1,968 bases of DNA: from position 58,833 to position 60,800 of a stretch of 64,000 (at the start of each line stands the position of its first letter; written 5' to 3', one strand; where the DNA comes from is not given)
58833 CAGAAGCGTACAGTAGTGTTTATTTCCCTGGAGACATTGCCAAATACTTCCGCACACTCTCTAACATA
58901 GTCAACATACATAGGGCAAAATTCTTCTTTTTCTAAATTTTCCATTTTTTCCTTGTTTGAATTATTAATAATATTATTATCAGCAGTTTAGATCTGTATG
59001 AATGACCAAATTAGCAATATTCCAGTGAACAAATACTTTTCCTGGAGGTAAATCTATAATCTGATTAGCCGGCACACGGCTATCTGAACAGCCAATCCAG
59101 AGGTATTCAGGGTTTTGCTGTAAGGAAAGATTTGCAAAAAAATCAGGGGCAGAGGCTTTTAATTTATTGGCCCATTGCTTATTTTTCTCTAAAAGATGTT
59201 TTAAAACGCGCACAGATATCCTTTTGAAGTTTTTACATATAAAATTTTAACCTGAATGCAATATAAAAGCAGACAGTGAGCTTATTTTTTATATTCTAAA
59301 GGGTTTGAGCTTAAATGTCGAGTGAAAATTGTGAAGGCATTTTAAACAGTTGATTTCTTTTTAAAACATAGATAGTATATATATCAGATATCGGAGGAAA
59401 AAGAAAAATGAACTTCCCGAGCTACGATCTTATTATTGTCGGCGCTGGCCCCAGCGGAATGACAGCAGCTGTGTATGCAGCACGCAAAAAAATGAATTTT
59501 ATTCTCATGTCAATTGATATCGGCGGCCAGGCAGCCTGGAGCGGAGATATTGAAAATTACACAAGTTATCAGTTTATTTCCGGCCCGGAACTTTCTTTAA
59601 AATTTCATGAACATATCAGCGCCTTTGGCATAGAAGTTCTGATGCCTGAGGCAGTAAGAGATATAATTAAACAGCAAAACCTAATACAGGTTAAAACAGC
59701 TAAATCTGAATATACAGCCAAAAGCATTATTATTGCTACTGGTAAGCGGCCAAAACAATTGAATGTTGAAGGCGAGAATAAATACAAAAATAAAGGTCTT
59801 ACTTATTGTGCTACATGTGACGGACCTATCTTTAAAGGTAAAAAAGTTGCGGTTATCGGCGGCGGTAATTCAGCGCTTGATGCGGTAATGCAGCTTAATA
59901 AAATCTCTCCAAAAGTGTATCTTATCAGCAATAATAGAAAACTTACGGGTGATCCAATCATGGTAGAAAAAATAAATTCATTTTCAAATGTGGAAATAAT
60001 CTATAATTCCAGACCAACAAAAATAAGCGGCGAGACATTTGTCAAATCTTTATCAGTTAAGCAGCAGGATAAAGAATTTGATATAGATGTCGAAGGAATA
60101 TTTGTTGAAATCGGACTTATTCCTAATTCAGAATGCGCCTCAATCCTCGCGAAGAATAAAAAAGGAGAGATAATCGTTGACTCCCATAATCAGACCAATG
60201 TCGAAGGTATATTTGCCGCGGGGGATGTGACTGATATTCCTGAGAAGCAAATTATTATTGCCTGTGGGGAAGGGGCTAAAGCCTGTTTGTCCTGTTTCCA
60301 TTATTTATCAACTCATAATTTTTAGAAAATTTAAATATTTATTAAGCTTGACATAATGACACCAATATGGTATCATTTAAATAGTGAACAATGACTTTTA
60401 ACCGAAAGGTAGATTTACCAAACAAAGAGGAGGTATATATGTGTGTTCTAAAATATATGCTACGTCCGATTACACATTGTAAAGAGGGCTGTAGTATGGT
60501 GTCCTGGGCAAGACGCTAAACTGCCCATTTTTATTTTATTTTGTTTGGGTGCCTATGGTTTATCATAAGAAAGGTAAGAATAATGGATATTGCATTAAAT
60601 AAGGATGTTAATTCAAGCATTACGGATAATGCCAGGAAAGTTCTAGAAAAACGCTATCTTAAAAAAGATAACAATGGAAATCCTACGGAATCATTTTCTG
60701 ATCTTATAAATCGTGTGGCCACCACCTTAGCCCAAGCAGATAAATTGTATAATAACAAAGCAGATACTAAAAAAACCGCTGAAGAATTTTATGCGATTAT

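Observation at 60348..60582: Leader-peptide/terminator attenuator-like architecture upstream of class II ribonucleotide reductase nrdJ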

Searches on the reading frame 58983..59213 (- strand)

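Call 10: search_protein_families(library=pfam, proteins=[window:58983-59213:-])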
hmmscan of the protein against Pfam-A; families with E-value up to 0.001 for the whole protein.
window:58983-59213:- (77 aa): 1 family
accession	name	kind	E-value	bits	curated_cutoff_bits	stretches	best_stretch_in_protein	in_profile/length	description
PF00484.24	Pro_CA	-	6.8e-14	52.9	25.7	1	37-77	1-41/156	Carbonic anhydrase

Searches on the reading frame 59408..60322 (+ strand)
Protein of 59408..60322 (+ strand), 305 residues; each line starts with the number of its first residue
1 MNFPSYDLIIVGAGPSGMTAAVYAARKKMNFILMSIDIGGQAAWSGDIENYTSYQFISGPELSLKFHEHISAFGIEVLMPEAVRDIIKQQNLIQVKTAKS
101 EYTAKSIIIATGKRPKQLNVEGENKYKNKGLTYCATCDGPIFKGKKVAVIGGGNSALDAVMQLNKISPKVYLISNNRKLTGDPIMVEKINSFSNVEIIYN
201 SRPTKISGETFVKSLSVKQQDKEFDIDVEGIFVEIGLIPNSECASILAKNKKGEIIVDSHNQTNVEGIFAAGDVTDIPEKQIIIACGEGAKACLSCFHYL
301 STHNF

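Call 10: search_protein_families(library=pfam, proteins=[window:59408-60322:+])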
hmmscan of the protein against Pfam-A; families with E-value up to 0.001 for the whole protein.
window:59408-60322:+ (305 aa): 13 families
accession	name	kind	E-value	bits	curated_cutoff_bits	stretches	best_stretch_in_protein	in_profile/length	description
PF07992.20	Pyr_redox_2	-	7.8e-43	147.4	26.1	1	6-279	1-282/291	Pyridine nucleotide-disulphide oxidoreductase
PF13738.12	Pyr_redox_3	-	7.2e-29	101.4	30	1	57-272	78-305/305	Pyridine nucleotide-disulphide oxidoreductase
PF00070.33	Pyr_redox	-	6.3e-11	43.1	22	1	146-217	1-79/82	Pyridine nucleotide-disulphide oxidoreductase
PF03486.20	HI0933_like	-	1.3e-09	38.3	50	0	7-34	2-29/244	HI0933-like protein Rossmann domain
PF01134.28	GIDA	-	9.2e-08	32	22.1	0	7-37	1-31/391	Glucose inhibited division protein A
PF01946.23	Thi4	-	6.8e-07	29.2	26.2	1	3-46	15-60/235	Thi4 family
PF00890.30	FAD_binding_2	-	1.2e-06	28.4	20.4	0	7-46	1-42/414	FAD binding domain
PF12831.13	FAD_oxidored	-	2.4e-06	27.5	27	1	7-35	1-29/416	FAD dependent oxidoreductase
PF13434.12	Lys_Orn_oxgnase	-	4.5e-06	26.5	21.3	1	91-170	130-214/339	L-lysine 6-monooxygenase/L-ornithine 5-monooxygenase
PF13450.12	NAD_binding_8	-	0.00015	22.4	21.9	0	10-43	1-36/68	NAD(P)-binding Rossmann-like domain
PF01266.30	DAO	-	0.00043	20.4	27.9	0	7-34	1-28/353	FAD dependent oxidoreductase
PF13241.12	NAD_binding_7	-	0.0005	21.1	22.1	0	142-253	5-85/104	Putative NAD(P)-binding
PF00743.25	FMO-like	-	0.00089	18.3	22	0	122-225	161-264/532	Flavin-binding monooxygenase-like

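Call 103: search_protein_families(library=ncbifam, proteins=[window:59408-60322:+], max_evalue=0.00001)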
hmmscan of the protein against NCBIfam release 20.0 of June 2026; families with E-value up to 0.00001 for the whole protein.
window:59408-60322:+ (305 aa): 58 families (the best 25 are shown)
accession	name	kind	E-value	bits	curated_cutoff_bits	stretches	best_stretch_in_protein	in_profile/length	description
TIGR03140.1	AhpF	equivalog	4.9e-95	319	502.9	1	4-300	211-512/515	alkyl hydroperoxide reductase subunit F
TIGR01292.1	TRX_reduct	equivalog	8.2e-90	300.6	343.45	1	6-300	1-300/300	thioredoxin-disulfide reductase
TIGR03143.1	AhpF_homolog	hypoth_equivalog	5.5e-60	203.5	687.65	1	6-301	5-309/555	putative alkyl hydroperoxide reductase F subunit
NF007614.0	PRK10262.1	equivalog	1.2e-46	159.3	644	1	7-301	8-315/321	thioredoxin-disulfide reductase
TIGR04018.1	Bthiol_YpdA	hypoth_equivalog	1.3e-23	83.3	339.9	1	71-276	81-290/316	YpdA family putative bacillithiol disulfide reductase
NF009409.0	PRK12770.1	subfamily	8.1e-21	74.5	343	1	94-303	112-353/360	putative glutamate synthase subunit beta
NF004945.0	PRK06292.2-3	equivalog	6.6e-20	71.4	494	1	74-275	105-305/457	dihydrolipoyl dehydrogenase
TIGR01350.1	lipoamide_DH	equivalog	1.6e-19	70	408.8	1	86-277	112-311/461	dihydrolipoyl dehydrogenase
TIGR03385.1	CoA_CoA_reduc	equivalog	2.8e-19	69.2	578.8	1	8-277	2-285/439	CoA-disulfide reductase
TIGR02053.1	MerA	equivalog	5e-19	68.6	454.45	1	65-293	93-325/465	mercury(II) reductase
NF004991.0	PRK06370.1-3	subfamily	2e-16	59.6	620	1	72-275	138-342/509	FAD-containing oxidoreductase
NF004776.0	PRK06116.1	equivalog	3.6e-16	59.2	480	1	87-278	117-308/450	glutathione-disulfide reductase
NF007123.0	PRK09564.1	equivalog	1e-15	57.4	458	1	145-277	150-286/444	CoA-disulfide reductase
NF040505.1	ArsO_flavin_mono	equivalog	1.1e-15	57.9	425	1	73-175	87-191/346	ArsO family NAD(P)H-dependent flavin-containing monooxygenase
NF009414.0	PRK12778.1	equivalog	1.4e-15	56.6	1103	2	217-301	664-750/752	bifunctional dihydroorotate dehydrogenase B NAD binding subunit/NADPH-dependent glutamate synthase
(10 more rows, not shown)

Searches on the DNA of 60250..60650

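Call 4: search_rna_families(source=window, start=60250, end=60650, threshold=evalue, max_evalue=10, show_alignments=3)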
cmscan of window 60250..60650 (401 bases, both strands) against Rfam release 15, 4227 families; matches with E-value up to 10: 4.
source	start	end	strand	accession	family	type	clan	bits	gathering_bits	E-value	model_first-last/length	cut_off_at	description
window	60265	60390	-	RF02194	HPnc0260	Gene; antisense;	-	22.2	59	7.8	1-156/156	no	Bacterial antisense RNA HPnc0260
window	60376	60485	+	RF01585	snoR07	Gene; snRNA; snoRNA; CD-box;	-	19.2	44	2.1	1-88/88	no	small nucleolar RNA snoR07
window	60260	60411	+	RF02792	sRNA162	Gene; antisense;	-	16.4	78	1.5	1-190/190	no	Archaeal Small RNA 162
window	60578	60609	-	RF02181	ST7-AS2_1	Gene; lncRNA;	-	11.5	80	8.5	43-72/72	no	ST7 antisense RNA 2 conserved region 1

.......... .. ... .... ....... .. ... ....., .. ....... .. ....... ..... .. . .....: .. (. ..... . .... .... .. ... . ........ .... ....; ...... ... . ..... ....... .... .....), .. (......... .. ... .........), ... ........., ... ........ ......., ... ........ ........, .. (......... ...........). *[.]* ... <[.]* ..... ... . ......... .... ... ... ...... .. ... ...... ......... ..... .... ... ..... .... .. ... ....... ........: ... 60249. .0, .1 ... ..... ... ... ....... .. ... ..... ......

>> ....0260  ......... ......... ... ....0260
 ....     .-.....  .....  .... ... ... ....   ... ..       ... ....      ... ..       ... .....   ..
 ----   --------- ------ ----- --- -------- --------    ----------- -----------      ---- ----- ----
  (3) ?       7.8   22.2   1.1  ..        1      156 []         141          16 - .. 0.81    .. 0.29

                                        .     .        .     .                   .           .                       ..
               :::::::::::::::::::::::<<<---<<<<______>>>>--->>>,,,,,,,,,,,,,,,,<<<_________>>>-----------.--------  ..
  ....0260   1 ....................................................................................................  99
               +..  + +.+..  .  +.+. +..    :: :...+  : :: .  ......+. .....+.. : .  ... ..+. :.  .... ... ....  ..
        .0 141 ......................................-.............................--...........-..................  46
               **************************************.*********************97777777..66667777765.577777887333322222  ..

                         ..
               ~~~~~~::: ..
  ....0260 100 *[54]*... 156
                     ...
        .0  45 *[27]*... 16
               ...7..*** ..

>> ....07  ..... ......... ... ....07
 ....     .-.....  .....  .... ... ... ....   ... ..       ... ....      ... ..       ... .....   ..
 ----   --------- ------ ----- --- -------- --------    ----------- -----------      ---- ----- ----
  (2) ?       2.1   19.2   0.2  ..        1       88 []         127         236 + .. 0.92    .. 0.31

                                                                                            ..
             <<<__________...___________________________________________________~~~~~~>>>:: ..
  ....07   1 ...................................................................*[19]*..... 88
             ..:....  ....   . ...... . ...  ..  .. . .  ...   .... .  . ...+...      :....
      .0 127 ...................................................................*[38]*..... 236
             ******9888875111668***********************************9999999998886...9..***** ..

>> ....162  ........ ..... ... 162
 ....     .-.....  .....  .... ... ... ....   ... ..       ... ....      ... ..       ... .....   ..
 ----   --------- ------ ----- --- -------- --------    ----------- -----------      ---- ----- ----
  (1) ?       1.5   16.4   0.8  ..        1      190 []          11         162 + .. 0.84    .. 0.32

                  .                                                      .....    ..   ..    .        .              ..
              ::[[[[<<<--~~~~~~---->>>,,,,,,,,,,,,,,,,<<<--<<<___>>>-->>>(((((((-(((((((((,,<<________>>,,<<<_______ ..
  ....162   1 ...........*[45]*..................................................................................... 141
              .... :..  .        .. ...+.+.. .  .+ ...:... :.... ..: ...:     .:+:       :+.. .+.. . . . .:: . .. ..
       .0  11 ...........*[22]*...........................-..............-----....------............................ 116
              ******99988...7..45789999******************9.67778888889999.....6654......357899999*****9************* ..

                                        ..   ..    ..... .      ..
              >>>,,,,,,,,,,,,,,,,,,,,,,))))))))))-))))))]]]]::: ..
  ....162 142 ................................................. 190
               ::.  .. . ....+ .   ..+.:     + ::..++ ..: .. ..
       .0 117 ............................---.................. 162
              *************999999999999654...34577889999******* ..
